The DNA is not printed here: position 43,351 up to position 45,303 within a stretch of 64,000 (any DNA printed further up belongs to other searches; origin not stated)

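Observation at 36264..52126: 16-gene translationally coupled operon I cannot assign to a known pathway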

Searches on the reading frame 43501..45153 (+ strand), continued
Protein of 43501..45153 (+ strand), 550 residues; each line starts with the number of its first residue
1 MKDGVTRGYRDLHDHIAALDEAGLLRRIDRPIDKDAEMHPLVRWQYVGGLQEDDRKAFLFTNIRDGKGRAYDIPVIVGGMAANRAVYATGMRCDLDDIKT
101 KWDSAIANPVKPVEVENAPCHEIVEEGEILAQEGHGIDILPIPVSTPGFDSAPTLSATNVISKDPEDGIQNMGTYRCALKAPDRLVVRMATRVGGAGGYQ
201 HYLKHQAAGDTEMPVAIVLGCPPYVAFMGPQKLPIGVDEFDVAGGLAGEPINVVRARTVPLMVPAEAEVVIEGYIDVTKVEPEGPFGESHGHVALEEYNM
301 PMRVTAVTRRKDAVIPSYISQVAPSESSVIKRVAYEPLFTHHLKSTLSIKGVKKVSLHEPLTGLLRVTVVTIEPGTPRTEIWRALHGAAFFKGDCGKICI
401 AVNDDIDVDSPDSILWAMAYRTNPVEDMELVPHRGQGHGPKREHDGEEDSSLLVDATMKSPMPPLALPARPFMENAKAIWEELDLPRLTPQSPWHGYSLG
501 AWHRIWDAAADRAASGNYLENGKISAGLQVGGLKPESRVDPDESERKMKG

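Call 61: get_annotated_region(hit=H6, flank=14000)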
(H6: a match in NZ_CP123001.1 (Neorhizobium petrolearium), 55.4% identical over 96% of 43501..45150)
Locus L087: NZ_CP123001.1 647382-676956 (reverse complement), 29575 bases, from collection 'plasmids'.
description: Neorhizobium petrolearium strain OS53 plasmid unnamed1, complete sequence
organism: Neorhizobium petrolearium (NCBI taxid 515361)
taxonomy: Bacteria; Pseudomonadota; Alphaproteobacteria; Hyphomicrobiales; Rhizobiaceae; Neorhizobium; Neorhizobium petrolearium
host: -; source: single cell,petroleum contaminated soil; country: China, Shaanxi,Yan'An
typing (MOB-suite, as given by PLSDB): non-mobilizable
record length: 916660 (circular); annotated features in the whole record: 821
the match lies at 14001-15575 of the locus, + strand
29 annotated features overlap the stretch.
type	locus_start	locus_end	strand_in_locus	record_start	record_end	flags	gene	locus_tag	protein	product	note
CDS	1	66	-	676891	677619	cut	-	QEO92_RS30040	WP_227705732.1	FadR/GntR family transcriptional regulator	-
CDS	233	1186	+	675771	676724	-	-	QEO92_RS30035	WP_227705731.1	dihydrodipicolinate synthase family protein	-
CDS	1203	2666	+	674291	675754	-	-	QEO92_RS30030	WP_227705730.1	sulfatase-like hydrolase/transferase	-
CDS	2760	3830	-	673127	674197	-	modC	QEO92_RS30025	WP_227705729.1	molybdenum ABC transporter ATP-binding protein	GO:0015689 - molybdate ion transport [Evidence IEA]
CDS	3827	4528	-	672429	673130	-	modB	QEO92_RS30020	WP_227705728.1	molybdate ABC transporter permease subunit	GO:0015689 - molybdate ion transport [Evidence IEA]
CDS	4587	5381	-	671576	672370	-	modA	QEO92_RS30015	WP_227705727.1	molybdate ABC transporter substrate-binding protein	GO:0015689 - molybdate ion transport [Evidence IEA]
CDS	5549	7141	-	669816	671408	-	ggt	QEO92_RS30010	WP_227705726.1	gamma-glutamyltransferase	GO:0006750 - glutathione biosynthetic process [Evidence IEA]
CDS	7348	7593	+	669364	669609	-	-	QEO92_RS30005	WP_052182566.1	hypothetical protein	-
CDS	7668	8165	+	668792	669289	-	-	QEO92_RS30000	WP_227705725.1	MarR family transcriptional regulator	-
CDS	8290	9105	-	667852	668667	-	-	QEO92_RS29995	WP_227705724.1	xanthine dehydrogenase family protein subunit M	-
CDS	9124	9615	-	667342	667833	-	-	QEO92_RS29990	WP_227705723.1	(2Fe-2S)-binding protein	-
CDS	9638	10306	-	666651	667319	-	-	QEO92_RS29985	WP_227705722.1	carbon monoxide dehydrogenase subunit G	-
CDS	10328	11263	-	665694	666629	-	-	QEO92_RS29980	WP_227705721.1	ABC transporter substrate-binding protein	-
CDS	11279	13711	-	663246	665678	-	-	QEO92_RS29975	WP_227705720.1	xanthine dehydrogenase family protein molybdopterin-binding subunit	-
CDS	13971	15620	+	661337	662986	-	-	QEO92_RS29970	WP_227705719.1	UbiD family decarboxylase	-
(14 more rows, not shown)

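Call 62: get_annotated_region(hit=H1, flank=14000)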
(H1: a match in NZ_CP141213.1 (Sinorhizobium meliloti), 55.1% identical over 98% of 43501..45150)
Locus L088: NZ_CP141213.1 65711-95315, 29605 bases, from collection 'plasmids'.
description: Sinorhizobium meliloti strain LMB1 plasmid pA, complete sequence
organism: Sinorhizobium meliloti (NCBI taxid 382)
taxonomy: Bacteria; Pseudomonadota; Alphaproteobacteria; Hyphomicrobiales; Rhizobiaceae; Sinorhizobium; Sinorhizobium meliloti
host: -; source: alfalfa,Isolate; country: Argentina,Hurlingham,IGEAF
typing (MOB-suite, as given by PLSDB): conjugative; relaxase MOBQ; mating-pair formation MPF_T
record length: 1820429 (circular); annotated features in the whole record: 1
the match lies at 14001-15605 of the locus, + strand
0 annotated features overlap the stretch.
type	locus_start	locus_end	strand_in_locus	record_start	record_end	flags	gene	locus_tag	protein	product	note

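Call 63: get_annotated_region(hit=H35, flank=12000)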
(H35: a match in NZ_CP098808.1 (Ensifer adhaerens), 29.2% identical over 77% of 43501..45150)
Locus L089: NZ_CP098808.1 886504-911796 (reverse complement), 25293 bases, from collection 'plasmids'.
description: Ensifer adhaerens strain M8 plasmid pA, complete sequence
organism: Ensifer adhaerens (NCBI taxid 106592)
taxonomy: Bacteria; Pseudomonadota; Alphaproteobacteria; Hyphomicrobiales; Rhizobiaceae; Ensifer; Ensifer adhaerens
host: -; source: whole organism,soil; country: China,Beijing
typing (MOB-suite, as given by PLSDB): non-mobilizable; mating-pair formation MPF_T
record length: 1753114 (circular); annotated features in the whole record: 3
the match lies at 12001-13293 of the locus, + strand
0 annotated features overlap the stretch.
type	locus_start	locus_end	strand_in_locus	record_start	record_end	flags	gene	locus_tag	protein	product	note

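Call 64: get_annotated_region(hit=H12, flank=10000)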
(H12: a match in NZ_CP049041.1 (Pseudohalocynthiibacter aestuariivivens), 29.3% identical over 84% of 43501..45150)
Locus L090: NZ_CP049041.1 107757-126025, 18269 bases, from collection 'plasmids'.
description: Pseudohalocynthiibacter aestuariivivens strain RR4-35 plasmid pRR4-35_4, complete sequence
organism: Pseudohalocynthiibacter aestuariivivens (NCBI taxid 1591409)
taxonomy: Bacteria; Pseudomonadota; Alphaproteobacteria; Rhodobacterales; Paracoccaceae; Pseudohalocynthiibacter; Pseudohalocynthiibacter aestuariivivens
host: -; source: pure culutre,Seawater recirculating aquaculture system biofilter; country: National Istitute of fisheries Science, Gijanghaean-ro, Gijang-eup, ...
typing (MOB-suite, as given by PLSDB): conjugative; replicon rep_cluster_558; relaxase MOBP; mating-pair formation MPF_T
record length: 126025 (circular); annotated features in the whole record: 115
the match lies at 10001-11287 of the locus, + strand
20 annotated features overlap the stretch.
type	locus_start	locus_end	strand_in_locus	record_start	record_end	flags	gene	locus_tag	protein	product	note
CDS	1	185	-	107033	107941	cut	-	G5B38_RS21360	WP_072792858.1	recombinase family protein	GO:0006310 - DNA recombination [Evidence IEA]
CDS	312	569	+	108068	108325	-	-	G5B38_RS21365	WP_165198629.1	type II toxin-antitoxin system ParD family antitoxin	GO:0051983 - regulation of chromosome segregation [Evidence IEA]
CDS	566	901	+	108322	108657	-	-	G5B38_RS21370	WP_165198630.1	type II toxin-antitoxin system RelE/ParE family toxin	GO:0030541 - plasmid partitioning [Evidence IEA]; GO:0051290 - protein heterotetramerization [Evidence IEA]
CDS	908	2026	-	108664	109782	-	-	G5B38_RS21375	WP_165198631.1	tyrosine-type recombinase/integrase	GO:0015074 - DNA integration [Evidence IEA]; GO:0006310 - DNA recombination [Evidence IEA]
CDS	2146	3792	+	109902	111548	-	-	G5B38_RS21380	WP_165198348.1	Mu transposase C-terminal domain-containing protein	-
CDS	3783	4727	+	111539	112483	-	-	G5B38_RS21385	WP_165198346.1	TniB family NTP-binding protein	-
CDS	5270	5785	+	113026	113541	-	-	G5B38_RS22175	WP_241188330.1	hypothetical protein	-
CDS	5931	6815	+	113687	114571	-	-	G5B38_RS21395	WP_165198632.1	DUF1403 family protein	-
CDS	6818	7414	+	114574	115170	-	-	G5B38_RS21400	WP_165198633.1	SMC-Scp complex subunit ScpB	-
CDS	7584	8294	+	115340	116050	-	-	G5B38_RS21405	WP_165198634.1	IS6 family transposase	-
CDS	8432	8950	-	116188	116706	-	-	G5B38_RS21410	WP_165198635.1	TIGR02444 family protein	-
CDS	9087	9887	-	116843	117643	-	-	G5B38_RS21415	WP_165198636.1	IclR family transcriptional regulator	GO:0006355 - regulation of DNA-templated transcription [Evidence IEA]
CDS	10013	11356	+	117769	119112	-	-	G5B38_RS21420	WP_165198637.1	UbiD family decarboxylase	-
CDS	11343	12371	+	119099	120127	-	-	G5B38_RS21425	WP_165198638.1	glutamate cyclase domain-containing protein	-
CDS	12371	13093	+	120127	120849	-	-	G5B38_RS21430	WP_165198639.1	aspartate/glutamate racemase family protein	-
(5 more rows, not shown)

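Call 72: get_annotated_region(hit=H10, flank=14000)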
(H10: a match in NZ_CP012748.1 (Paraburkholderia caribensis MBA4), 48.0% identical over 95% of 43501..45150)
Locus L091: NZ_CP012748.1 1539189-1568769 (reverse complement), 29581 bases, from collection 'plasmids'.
description: Paraburkholderia caribensis MBA4 plasmid unnamed, complete sequence
organism: Paraburkholderia caribensis MBA4 (NCBI taxid 1323664)
taxonomy: Bacteria; Pseudomonadota; Betaproteobacteria; Burkholderiales; Burkholderiaceae; Paraburkholderia; Paraburkholderia caribensis; Paraburkholderia caribensis MBA4
host: -; source: soil; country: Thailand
typing (MOB-suite, as given by PLSDB): non-mobilizable
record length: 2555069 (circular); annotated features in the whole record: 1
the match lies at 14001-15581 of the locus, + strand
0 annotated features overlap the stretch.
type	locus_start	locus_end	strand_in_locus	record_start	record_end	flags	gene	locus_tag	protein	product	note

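Call 77: list_cluster_members(proteins=[window:43501-45150:+, window:45936-47186:+, window:45589-45936:+, window:40611-41588:+, window:50372-52123:+, window:38212-40611:+])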
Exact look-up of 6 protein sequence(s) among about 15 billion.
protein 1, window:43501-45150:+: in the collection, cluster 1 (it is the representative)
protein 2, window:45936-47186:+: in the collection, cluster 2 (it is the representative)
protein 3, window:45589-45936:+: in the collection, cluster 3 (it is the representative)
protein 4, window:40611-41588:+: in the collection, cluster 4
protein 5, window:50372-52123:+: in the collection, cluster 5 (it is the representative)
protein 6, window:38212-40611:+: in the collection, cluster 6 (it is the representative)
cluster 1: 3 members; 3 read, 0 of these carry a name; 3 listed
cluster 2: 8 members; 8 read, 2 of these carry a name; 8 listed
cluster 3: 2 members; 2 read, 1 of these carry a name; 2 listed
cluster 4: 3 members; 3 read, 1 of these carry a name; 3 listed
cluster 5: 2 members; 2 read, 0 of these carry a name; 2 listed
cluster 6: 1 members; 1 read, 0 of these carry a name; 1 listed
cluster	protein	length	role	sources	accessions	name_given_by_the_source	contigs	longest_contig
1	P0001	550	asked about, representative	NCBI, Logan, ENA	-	-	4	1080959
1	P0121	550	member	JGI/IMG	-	-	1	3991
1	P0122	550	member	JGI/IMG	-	-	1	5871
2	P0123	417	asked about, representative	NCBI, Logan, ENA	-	-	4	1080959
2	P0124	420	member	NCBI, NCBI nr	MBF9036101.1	amidohydrolase family protein [Rhodobacterales bacterium HKCCE2091]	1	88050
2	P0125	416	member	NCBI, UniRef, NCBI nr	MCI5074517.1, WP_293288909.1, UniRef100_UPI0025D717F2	amidohydrolase family protein [Oricola sp.] | amidohydrolase family protein n=1 Tax=Oricola sp. TaxID=1979950 RepID=UPI0025D717F2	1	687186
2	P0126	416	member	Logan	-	-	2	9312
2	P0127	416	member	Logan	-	-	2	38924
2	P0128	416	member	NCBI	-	-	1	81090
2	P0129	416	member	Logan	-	-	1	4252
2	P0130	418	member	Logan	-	-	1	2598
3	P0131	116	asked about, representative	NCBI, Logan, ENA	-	-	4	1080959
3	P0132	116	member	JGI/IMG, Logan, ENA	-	hypothetical protein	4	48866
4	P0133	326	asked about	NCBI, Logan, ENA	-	-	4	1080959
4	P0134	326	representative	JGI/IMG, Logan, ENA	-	aminocarboxymuconate-semialdehyde decarboxylase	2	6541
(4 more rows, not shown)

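Call 86: predict_structure(alignment_id=A2)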
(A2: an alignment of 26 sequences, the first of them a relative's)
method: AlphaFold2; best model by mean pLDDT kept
length: 116 residues; sequences in the alignment: 26
mean_pLDDT: 74.1   pTM: 0.49
mean pLDDT of the five models: 74.1, 73.9, 73.5, 70.3, 69.1
residues with pLDDT >= 90: 29; 70-90: 31; 50-70: 50; < 50: 6
segments of 3 or more residues with pLDDT < 50: 102-106
pLDDT, mean of each block of 10 residues (from residue 1): 75 92 95 92 87 80 59 65 64 67 51 55
secondary structure, 60 per line:
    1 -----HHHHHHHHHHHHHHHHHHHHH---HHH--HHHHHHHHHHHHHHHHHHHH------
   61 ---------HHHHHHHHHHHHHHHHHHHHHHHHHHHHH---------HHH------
elements in order: H6-26 H35-54 H70-98

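Call 91: fold_search(model_id=the predicted structure, library=pdb)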
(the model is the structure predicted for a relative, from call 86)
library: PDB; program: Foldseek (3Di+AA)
matches with E <= 10: 1; with E <= 0.001: 0
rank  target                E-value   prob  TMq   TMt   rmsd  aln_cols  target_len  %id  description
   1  8wb4_1                7.4e+00  0.04  0.26  0.18   8.8        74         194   19  Structure of PSII-ACPII supercomplex from cryptophyte algae (released 2024-06-05)

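Call 94: search_dna_similar(query=window:43501-45150:+, collection=plasmids, mode=protein, max_rows=60, max_evalue=1e-20, rows=spread)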
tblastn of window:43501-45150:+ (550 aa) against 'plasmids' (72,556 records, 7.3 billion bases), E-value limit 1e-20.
Records with a match: 306; places in all: 335; records where one place covers at least 80% of the query: 60.
Best place of each record, by identity: <60% 306.
By first word of the organism name: Sinorhizobium 122; Agrobacterium 18; Paracoccus 17; Ensifer 12; Rhizobium 11; Paraburkholderia 10; Caballeronia 9; Streptomyces 8; Roseibium 7; Burkholderia 6; and 39 more.
By predicted mobility (MOB-suite, as given by PLSDB): non-mobilizable 150; mobilizable 80; conjugative 76.
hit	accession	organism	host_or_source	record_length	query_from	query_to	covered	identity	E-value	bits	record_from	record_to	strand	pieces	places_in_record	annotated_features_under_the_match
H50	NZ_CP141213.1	Sinorhizobium meliloti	alfalfa,Isolate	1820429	1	537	98%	55.1%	0e+0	625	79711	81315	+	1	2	none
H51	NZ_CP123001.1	Neorhizobium petrolearium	single cell,petroleum contaminated soil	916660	11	537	96%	55.4%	0e+0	621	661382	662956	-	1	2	UbiD family decarboxylase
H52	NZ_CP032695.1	Rhizobium jaguaris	Calliandra grandiflora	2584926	11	439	78%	55.9%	4e-161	515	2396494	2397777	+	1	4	none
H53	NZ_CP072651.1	Serratia symbiotica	Aphis fabae,Whole organism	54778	9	483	86%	27.6%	9e-32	138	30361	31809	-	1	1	ubiD: 4-hydroxy-3-polyprenylbenzoate decarboxylase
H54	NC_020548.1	Azoarcus sp. KH32C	-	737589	1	500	91%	25.6%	3e-24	115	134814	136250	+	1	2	ppcB: phenylphosphate carboxylase subunit beta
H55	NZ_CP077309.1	Enterobacter hormaechei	-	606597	9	483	86%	26.6%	2e-29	131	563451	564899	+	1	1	ubiD: 4-hydroxy-3-polyprenylbenzoate decarboxylase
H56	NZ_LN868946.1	Salmonella enterica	Homo sapiens,feces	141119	9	483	86%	26.3%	1e-29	131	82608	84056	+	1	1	ubiD: 4-hydroxy-3-polyprenylbenzoate decarboxylase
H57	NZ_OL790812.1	Proteus mirabilis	-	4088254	9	485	87%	26.1%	3e-30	133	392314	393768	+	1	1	none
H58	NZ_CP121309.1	Ensifer adhaerens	bacterial colony,soil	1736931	6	431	77%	29.0%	3e-33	142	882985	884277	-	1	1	none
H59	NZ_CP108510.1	Streptomyces sp. NBC_01237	-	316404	9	431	77%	29.0%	1e-24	116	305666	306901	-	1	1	UbiD family decarboxylase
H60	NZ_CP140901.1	Sinorhizobium medicae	Medicago lupulina,whole organism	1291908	2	431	78%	28.5%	3e-27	124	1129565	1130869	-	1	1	record has no annotation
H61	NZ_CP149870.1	Sinorhizobium medicae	Melilotus albus,Cell Culture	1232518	2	424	77%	29.0%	8e-27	123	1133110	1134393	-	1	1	record has no annotation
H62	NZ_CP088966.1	Brucella anthropi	Homo sapiens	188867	11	457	81%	27.4%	2e-27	125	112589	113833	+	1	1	UbiD family decarboxylase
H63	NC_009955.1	Dinoroseobacter shibae DFL 12 = DSM 16493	-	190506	45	485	80%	27.6%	4e-27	124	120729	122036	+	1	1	UbiD family decarboxylase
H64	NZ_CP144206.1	Sinorhizobium chiapasense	mixed culture,rhizosphere soil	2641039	6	431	77%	28.5%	1e-32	141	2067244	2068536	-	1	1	none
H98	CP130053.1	Sinorhizobium meliloti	Medicago,Cell culture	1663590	53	431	69%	27.8%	3e-26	121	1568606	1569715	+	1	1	UbiD family decarboxylase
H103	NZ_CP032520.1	Cupriavidus oxalaticus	cell culture,activated sludge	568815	19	358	62%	29.4%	3e-26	121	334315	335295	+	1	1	UbiD family decarboxylase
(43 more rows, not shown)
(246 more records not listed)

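Call 95: get_annotated_region(hit=H103, flank=12000)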
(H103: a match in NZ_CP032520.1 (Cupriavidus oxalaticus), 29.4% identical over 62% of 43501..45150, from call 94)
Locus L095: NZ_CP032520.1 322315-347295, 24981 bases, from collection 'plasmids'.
description: Cupriavidus oxalaticus strain T2 plasmid unnamed1, complete sequence
organism: Cupriavidus oxalaticus (NCBI taxid 96344)
taxonomy: Bacteria; Pseudomonadota; Betaproteobacteria; Burkholderiales; Burkholderiaceae; Cupriavidus; Cupriavidus oxalaticus
host: -; source: cell culture,activated sludge; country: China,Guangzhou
typing (MOB-suite, as given by PLSDB): conjugative; relaxase MOBH,MOBP; mating-pair formation MPF_T
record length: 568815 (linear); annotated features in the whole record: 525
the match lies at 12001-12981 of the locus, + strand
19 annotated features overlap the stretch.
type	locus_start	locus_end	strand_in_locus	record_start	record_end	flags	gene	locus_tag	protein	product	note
CDS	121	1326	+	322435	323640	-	-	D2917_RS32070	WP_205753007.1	AAA family ATPase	-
CDS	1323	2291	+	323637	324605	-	-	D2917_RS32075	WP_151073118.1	ParB/RepB/Spo0J family partition protein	GO:0007059 - chromosome segregation [Evidence IEA]; GO:0000910 - cytokinesis [Evidence IEA]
CDS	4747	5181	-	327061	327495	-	-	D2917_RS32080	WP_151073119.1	tyrosine-type recombinase/integrase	GO:0015074 - DNA integration [Evidence IEA]; GO:0006310 - DNA recombination [Evidence IEA]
CDS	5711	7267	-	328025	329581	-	-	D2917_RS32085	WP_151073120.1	phage integrase family protein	-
CDS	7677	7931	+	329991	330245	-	-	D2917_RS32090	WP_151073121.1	AbrB/MazE/SpoVT family DNA-binding domain-containing protein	-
CDS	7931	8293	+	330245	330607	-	-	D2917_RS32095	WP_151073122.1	type II toxin-antitoxin system PemK/MazF family toxin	-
CDS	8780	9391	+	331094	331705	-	-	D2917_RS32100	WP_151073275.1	nucleotidyltransferase domain-containing protein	-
CDS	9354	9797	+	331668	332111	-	-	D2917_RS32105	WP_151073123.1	hypothetical protein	-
CDS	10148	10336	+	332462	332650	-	-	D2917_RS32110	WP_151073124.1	hypothetical protein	-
CDS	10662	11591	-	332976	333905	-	-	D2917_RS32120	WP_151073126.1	LysR family transcriptional regulator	GO:0006355 - regulation of DNA-templated transcription [Evidence IEA]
CDS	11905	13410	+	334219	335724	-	-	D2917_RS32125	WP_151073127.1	UbiD family decarboxylase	-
CDS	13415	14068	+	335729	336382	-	-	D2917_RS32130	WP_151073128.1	UbiX family flavin prenyltransferase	-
CDS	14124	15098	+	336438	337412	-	-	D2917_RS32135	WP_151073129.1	tripartite tricarboxylate transporter substrate binding protein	-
CDS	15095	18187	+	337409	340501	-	-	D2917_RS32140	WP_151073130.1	molybdopterin cofactor-binding domain-containing protein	-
CDS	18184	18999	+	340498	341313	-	-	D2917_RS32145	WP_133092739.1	FAD binding domain-containing protein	-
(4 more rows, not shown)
